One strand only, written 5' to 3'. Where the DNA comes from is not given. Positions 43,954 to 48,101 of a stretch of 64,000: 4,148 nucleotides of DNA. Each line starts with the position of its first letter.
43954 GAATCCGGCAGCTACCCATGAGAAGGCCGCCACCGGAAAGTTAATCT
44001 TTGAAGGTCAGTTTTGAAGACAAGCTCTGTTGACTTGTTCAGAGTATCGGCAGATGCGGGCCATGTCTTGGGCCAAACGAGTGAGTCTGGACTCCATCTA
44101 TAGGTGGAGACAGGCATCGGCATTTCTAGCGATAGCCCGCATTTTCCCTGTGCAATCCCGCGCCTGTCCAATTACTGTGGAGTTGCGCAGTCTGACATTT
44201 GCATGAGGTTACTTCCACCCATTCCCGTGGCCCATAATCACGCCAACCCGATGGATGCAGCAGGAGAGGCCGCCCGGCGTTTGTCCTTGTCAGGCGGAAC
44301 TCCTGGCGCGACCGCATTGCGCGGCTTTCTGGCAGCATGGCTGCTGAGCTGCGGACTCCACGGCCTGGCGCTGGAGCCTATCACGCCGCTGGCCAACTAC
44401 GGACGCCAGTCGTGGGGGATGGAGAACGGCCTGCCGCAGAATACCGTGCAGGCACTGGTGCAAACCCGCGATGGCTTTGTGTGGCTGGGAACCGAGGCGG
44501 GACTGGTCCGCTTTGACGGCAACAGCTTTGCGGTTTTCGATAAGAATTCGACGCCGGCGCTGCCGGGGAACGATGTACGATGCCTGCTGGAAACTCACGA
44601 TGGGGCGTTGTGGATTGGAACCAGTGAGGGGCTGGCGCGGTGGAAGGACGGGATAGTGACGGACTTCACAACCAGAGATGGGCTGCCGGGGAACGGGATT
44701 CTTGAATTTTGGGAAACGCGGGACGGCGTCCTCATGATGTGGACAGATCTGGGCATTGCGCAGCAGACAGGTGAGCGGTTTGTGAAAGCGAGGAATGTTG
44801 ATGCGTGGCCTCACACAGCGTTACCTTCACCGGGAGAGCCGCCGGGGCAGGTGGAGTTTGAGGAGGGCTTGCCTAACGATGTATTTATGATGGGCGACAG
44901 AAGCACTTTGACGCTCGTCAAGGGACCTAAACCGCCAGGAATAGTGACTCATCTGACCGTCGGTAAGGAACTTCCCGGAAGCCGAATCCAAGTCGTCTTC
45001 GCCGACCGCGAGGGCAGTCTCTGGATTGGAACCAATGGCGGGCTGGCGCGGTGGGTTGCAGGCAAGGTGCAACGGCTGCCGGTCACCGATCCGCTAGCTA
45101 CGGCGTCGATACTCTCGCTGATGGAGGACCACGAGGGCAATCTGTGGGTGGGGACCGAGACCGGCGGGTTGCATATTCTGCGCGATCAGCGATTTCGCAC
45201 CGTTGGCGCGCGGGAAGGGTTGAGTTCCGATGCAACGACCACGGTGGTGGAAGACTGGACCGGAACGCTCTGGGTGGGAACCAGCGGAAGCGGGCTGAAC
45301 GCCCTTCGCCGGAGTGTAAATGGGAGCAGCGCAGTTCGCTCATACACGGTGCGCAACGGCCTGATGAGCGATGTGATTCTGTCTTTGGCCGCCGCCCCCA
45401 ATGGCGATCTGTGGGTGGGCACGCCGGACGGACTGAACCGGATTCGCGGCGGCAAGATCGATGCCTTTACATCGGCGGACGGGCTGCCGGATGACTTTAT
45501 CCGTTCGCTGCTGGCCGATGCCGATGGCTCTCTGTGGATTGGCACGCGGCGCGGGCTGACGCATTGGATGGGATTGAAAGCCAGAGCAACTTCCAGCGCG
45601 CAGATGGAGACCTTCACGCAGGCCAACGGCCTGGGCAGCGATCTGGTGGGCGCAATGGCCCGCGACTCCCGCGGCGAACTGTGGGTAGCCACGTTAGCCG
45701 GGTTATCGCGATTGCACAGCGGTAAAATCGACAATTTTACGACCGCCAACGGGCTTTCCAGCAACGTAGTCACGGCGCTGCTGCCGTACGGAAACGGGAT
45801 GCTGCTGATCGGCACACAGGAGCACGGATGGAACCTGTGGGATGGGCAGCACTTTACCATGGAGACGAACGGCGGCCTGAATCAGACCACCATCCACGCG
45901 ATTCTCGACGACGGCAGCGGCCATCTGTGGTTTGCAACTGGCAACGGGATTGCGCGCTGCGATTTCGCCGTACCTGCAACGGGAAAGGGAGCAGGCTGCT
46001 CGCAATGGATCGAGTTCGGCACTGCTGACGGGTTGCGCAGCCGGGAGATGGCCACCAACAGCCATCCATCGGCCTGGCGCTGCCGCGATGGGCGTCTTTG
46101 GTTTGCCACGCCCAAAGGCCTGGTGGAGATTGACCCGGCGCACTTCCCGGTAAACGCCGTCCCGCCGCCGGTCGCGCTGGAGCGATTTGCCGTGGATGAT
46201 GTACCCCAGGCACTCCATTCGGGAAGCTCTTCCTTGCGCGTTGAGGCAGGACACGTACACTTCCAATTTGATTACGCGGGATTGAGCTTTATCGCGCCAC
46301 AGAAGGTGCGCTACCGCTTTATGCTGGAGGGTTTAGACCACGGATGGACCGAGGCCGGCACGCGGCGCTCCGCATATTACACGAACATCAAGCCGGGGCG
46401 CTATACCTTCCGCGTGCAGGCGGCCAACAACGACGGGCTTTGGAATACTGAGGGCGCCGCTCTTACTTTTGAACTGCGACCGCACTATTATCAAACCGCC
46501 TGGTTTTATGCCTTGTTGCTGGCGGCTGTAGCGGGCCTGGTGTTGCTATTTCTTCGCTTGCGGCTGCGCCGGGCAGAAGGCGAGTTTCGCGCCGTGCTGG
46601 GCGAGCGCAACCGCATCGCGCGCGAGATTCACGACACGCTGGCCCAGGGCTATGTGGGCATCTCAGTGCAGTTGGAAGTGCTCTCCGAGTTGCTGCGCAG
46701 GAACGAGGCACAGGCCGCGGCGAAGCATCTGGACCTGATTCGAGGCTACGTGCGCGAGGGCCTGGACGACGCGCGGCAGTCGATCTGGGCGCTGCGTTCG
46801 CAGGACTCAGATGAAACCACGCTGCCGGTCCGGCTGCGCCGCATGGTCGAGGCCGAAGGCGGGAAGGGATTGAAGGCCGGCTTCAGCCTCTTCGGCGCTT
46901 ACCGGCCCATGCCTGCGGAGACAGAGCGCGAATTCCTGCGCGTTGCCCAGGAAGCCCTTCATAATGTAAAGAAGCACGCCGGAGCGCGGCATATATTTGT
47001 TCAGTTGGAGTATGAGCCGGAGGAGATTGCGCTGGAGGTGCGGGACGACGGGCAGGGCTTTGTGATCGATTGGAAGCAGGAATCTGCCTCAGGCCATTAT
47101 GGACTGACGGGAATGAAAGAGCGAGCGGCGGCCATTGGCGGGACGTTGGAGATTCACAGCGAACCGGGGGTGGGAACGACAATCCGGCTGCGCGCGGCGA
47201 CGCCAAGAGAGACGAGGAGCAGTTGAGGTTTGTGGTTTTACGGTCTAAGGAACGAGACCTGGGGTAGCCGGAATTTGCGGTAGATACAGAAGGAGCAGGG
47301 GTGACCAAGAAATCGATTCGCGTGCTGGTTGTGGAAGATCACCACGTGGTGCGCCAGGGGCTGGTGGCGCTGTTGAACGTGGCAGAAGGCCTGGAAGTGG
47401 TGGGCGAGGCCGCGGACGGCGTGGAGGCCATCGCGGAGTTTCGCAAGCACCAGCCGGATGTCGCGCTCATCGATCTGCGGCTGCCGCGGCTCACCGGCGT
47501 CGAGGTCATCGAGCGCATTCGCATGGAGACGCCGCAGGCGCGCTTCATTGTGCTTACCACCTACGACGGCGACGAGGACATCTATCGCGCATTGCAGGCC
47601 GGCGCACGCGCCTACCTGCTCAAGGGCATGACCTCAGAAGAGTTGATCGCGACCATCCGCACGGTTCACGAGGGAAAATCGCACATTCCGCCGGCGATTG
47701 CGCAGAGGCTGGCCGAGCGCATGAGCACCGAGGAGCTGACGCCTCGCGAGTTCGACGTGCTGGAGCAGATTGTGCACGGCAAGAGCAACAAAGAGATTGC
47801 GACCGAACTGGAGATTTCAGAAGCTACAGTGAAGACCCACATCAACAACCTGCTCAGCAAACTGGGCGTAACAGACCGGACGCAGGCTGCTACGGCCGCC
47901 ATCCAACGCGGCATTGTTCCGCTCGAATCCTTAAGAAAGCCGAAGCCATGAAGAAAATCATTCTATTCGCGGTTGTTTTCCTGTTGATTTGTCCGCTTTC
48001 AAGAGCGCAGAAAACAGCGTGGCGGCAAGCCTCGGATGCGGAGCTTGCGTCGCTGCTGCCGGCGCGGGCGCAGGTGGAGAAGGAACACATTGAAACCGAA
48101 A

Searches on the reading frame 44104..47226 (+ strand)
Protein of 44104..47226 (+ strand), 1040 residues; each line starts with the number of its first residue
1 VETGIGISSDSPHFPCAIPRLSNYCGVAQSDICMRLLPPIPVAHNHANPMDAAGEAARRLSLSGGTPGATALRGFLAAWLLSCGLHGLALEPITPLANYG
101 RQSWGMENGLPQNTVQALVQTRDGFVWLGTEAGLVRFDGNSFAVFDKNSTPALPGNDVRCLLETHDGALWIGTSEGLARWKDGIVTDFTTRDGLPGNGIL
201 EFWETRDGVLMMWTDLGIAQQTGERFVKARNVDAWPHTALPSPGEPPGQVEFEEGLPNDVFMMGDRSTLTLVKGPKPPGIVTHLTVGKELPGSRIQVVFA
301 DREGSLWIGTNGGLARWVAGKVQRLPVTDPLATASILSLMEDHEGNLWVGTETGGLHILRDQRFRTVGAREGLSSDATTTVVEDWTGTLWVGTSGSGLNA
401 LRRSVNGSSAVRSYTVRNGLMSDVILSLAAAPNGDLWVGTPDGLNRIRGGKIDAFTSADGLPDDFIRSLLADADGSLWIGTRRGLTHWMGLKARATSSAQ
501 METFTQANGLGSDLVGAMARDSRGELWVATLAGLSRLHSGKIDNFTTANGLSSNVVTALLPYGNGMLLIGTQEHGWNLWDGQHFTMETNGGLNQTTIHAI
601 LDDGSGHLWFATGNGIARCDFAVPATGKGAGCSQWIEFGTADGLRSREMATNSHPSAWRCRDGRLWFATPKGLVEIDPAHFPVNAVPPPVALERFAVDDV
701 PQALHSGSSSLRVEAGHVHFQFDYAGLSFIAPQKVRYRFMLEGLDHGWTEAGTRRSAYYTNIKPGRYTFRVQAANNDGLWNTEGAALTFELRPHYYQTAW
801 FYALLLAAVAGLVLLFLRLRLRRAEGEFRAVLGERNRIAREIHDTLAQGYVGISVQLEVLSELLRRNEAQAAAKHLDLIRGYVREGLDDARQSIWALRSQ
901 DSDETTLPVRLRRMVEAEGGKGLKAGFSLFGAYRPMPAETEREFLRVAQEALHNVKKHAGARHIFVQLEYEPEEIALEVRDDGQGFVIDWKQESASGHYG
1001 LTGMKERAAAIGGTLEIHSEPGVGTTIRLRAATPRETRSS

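Call 28: search_protein_families(library=pfam, proteins=[window:44104-47226:+], max_evalue=0.001)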
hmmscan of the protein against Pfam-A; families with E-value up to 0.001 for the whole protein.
window:44104-47226:+ (1040 aa): 6 families
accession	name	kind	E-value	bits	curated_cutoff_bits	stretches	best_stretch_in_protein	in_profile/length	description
PF07494.17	Reg_prop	-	3e-50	162.2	20.4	4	460-482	1-23/24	Two component regulator propeller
PF07495.19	Y_Y_Y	-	2.7e-18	66.1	26.6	1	730-790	3-63/65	Y_Y_Y domain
PF07730.19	HisKA_3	-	5.3e-17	62.6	24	1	834-901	1-67/68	Histidine kinase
PF02518.31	HATPase_c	-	6.9e-12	46.2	26.4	1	941-1030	3-106/111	Histidine kinase-, DNA gyrase B-, and HSP90-like ATPase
PF16819.11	DUF5074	-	7.7e-05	22.3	27.2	0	112-144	181-218/353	Domain of unknown function (DUF5074)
PF23748.1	Beta-prop_LRRK2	-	0.00011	21.8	26.9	0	332-361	272-301/359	LRRK2 beta propeller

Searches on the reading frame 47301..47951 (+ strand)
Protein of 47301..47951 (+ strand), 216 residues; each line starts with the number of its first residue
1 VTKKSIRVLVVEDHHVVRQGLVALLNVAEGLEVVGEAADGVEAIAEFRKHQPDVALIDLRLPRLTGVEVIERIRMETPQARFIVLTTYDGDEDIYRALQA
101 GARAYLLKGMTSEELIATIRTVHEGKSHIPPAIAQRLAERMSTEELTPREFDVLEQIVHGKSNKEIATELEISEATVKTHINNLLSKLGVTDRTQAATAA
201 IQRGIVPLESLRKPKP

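Call 28: search_protein_families(library=pfam, proteins=[window:47301-47951:+], max_evalue=0.001)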
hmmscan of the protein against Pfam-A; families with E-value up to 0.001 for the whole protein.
window:47301-47951:+ (216 aa): 6 families
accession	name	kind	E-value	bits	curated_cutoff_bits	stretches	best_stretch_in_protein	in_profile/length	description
PF00072.30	Response_reg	-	2.8e-28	98.7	30.2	1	8-120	1-111/111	Response regulator receiver domain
PF00196.25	GerE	-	1.9e-22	79.1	23.5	1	145-199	2-56/57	Bacterial regulatory proteins, luxR family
PF08281.18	Sigma70_r4_2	-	8.8e-09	35.3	25.7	1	144-186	9-52/54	Sigma-70, region 4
PF13412.12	HTH_24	-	0.00018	21.5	21.9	0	162-186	19-43/48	Winged helix-turn-helix DNA-binding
PF04545.22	Sigma70_r4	-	0.00033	20.6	24.1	1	145-188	4-48/50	Sigma-70, region 4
PF08279.18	HTH_11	-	0.00059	20.1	25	0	149-189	1-43/55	HTH domain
